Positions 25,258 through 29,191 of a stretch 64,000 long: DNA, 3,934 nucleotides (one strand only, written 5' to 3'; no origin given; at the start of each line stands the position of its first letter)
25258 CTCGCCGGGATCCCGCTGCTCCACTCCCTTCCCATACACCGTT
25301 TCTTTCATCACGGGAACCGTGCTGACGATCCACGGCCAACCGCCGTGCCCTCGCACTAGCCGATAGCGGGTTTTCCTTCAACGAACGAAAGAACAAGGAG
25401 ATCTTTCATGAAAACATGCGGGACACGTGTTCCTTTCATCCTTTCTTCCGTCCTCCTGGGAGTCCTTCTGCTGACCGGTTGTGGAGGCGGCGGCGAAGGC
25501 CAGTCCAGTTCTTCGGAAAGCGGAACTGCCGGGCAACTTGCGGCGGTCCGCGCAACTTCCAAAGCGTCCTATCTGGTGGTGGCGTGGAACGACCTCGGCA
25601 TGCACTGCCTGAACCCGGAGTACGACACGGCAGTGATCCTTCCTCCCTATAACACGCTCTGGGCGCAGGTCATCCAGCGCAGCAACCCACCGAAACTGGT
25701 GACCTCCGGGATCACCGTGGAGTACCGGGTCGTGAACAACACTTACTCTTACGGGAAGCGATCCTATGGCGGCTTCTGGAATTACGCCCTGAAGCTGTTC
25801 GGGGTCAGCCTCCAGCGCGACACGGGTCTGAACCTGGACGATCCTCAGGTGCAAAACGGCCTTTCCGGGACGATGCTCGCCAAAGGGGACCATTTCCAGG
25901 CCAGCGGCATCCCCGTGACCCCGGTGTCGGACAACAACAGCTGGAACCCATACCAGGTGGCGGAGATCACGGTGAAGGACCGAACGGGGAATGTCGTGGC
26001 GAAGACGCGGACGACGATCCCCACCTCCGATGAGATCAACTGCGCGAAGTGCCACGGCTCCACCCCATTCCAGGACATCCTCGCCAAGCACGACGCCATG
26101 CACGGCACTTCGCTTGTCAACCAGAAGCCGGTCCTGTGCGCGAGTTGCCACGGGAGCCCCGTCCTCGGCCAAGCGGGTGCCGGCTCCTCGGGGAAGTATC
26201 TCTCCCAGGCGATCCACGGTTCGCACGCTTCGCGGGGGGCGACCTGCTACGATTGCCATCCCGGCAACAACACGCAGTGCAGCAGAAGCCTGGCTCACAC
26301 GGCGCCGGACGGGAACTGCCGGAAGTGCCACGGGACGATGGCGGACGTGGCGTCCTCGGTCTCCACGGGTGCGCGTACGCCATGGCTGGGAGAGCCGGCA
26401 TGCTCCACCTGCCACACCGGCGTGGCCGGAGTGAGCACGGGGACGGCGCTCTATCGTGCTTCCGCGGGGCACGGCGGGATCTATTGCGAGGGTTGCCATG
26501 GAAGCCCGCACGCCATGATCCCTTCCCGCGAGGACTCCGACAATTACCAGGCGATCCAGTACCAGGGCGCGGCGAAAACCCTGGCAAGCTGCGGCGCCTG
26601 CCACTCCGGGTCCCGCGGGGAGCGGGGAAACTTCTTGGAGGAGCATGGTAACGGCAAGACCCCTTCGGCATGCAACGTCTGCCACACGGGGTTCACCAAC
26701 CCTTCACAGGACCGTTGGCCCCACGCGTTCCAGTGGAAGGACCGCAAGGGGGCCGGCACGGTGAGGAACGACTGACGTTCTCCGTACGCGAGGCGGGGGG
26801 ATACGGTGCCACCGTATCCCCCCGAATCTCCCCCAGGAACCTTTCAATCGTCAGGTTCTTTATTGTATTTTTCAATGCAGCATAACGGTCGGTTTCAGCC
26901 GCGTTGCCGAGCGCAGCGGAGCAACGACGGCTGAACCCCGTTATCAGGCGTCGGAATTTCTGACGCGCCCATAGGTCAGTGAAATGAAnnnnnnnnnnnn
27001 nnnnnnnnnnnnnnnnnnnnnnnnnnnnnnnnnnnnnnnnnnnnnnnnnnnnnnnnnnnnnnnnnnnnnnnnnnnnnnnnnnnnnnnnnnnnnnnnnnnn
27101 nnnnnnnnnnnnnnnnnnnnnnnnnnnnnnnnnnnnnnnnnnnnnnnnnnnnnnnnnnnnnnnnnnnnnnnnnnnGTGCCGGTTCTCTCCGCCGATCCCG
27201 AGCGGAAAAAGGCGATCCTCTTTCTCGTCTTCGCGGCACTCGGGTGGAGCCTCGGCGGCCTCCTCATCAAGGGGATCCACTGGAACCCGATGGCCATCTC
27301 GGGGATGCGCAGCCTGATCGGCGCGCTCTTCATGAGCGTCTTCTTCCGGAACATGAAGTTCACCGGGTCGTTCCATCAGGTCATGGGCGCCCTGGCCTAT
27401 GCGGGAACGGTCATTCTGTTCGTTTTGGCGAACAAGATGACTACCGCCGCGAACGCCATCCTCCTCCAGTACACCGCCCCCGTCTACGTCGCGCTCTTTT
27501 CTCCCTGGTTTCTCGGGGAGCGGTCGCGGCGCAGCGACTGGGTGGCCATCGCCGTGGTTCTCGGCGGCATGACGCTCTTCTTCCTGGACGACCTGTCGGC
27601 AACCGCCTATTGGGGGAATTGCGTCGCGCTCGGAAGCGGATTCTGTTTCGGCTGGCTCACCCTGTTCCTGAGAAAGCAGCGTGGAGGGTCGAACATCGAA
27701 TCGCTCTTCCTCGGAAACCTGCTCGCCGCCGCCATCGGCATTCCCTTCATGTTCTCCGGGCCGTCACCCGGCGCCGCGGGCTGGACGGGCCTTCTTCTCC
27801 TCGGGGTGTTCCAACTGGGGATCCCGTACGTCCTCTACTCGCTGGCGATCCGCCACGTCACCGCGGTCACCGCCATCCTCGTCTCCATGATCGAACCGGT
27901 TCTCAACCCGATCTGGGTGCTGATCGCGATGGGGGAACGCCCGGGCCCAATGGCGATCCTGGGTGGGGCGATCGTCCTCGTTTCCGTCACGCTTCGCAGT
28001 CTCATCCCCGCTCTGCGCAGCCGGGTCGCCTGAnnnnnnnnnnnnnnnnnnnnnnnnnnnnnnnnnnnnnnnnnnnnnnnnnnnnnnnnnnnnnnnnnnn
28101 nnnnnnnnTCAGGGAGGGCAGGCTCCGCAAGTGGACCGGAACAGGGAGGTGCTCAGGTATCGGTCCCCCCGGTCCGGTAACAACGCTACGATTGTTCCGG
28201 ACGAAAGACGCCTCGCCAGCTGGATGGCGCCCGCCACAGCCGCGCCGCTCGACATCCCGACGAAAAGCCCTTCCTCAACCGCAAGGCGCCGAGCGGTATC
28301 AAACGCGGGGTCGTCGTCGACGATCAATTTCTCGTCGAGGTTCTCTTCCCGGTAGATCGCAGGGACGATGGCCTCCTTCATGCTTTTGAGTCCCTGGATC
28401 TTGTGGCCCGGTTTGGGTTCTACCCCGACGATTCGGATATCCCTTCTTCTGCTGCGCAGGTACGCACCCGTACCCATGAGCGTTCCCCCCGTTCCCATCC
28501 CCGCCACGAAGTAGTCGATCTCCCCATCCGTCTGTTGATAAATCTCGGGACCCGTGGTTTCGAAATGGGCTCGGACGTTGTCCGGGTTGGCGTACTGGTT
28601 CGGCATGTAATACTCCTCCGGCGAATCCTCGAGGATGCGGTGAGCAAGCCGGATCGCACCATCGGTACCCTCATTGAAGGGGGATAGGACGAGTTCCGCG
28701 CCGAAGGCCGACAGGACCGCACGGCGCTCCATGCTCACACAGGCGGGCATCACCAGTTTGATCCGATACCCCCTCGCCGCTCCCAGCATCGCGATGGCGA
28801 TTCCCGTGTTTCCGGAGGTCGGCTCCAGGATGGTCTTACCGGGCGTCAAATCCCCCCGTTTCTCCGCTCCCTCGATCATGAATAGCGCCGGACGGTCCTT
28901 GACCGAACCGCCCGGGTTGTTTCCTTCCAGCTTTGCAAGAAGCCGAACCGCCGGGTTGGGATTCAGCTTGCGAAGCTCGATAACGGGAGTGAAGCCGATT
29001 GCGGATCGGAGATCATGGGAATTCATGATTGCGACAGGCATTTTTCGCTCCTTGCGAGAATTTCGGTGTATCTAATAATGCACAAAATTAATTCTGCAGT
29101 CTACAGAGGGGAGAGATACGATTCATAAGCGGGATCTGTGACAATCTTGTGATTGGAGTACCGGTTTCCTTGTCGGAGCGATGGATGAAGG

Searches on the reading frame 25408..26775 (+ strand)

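Call 67: search_protein_families(library=pfam, proteins=[window:25408-26775:+], max_evalue=0.00001)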
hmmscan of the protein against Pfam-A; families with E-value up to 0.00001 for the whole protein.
window:25408-26775:+ (455 aa): 3 families
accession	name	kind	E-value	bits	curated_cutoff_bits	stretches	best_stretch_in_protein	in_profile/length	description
PF14522.11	Cytochrome_C7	-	8.3e-13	48.4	24.8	0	240-308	12-66/67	Cytochrome c7 and related cytochrome c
PF14537.11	Cytochrom_c3_2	-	1e-11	45.5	25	1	273-364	2-78/79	Cytochrome c3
PF22113.1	Mtrc-MtrF_II-IV_dom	-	1.6e-08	34.7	30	0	210-402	7-166/176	Outer membrane cytochrome MtrC/MtrF-like, domains II/IV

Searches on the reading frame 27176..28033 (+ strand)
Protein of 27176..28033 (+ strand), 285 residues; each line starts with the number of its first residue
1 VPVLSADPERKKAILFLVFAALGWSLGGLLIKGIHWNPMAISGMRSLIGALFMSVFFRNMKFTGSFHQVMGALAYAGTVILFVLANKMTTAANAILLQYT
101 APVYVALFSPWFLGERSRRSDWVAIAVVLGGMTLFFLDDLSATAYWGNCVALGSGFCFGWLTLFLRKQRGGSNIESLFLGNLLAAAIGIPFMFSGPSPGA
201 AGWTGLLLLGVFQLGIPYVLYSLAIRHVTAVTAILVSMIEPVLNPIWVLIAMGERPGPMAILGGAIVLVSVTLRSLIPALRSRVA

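Call 67: search_protein_families(library=pfam, proteins=[window:27176-28033:+], max_evalue=0.00001)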
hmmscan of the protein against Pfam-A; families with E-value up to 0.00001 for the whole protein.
window:27176-28033:+ (285 aa): 1 family
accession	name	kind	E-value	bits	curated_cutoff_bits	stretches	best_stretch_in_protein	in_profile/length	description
PF00892.27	EamA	-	2.7e-31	109.1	28.2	2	12-136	2-134/135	EamA-like transporter family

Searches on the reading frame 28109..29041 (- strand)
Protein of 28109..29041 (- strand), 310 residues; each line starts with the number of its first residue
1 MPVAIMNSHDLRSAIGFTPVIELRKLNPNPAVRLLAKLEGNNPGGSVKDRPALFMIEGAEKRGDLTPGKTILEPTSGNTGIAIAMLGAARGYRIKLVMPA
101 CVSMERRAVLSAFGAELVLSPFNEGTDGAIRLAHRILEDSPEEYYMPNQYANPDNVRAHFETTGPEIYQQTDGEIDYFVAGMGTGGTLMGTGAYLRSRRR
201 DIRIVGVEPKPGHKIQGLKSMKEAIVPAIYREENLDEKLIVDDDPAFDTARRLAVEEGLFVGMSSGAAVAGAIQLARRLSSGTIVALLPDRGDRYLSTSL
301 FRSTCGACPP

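Call 67: search_protein_families(library=pfam, proteins=[window:28109-29041:-], max_evalue=0.00001)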
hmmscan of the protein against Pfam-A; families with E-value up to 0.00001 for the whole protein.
window:28109-29041:- (310 aa): 1 family
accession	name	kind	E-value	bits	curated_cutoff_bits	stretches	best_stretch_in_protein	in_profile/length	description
PF00291.31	PALP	-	2e-72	244.4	35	1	13-290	3-295/295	Pyridoxal-phosphate dependent enzyme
